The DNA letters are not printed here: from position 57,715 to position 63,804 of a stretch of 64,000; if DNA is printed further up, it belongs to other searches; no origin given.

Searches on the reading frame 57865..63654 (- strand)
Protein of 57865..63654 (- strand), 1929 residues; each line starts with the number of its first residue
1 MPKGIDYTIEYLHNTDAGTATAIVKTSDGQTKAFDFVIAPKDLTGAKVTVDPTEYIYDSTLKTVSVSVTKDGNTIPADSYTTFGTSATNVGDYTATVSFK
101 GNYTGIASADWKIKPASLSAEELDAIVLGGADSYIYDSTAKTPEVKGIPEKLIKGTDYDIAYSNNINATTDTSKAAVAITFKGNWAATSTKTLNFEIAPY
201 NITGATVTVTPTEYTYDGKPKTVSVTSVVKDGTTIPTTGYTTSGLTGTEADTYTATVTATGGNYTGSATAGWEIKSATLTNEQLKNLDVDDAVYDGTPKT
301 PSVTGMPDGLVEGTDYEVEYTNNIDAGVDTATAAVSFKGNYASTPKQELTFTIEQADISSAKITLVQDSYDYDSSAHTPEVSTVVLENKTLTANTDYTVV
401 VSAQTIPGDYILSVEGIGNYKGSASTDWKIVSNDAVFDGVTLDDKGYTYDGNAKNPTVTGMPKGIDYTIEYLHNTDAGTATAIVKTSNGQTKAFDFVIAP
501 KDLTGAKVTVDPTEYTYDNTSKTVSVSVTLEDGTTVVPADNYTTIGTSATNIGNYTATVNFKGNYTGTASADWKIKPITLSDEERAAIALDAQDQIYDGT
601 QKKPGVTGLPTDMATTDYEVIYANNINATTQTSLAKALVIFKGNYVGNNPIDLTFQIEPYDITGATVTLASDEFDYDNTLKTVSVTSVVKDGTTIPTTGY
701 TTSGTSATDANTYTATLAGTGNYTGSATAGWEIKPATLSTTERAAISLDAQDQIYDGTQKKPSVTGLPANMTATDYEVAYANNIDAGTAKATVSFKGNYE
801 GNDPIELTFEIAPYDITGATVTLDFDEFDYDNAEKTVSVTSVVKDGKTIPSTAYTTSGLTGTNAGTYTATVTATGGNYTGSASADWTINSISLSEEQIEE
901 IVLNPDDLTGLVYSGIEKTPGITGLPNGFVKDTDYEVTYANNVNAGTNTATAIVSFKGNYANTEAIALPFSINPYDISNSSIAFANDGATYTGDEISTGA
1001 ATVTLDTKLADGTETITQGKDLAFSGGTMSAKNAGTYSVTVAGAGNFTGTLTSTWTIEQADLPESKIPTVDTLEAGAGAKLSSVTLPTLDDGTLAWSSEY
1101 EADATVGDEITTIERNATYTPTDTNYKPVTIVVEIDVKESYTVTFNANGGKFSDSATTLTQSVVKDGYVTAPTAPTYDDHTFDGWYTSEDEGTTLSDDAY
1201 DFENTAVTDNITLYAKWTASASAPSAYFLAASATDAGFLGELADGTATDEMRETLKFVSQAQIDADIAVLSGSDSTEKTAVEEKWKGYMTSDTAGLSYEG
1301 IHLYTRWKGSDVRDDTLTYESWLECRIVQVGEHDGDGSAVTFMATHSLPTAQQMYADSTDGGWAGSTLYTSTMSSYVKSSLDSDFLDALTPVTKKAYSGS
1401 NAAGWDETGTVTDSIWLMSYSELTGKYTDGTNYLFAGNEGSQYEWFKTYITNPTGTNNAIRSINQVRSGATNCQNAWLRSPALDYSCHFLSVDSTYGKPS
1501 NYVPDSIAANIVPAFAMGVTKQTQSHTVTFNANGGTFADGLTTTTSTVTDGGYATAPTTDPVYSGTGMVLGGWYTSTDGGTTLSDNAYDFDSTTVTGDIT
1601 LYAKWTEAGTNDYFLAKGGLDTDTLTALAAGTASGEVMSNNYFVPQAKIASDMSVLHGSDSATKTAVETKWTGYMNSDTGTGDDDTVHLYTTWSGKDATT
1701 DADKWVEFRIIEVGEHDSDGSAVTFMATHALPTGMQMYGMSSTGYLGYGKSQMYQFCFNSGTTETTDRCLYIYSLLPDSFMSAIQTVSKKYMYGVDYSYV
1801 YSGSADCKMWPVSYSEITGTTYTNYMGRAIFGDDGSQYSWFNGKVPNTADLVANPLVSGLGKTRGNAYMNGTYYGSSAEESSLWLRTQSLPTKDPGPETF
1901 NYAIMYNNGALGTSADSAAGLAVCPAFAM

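Call 6: search_protein_families(library=pfam, proteins=[window:57865-63654:-], max_evalue=0.001)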
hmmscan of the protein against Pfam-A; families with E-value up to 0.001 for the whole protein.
window:57865-63654:- (1929 aa): 3 families
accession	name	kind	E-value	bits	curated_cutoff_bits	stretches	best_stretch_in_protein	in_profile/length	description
PF09479.16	Flg_new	-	7.7e-21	74.4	27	2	1141-1216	1-65/65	Listeria-Bacteroides repeat domain (List_Bact_rpt)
PF19789.6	DUF6273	-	4.5e-11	43.3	23.5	1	1355-1500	25-154/172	Domain of unknown function (DUF6273)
PF18887.5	MBG_3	-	4e-09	36.9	25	1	440-479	3-42/72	MBG domain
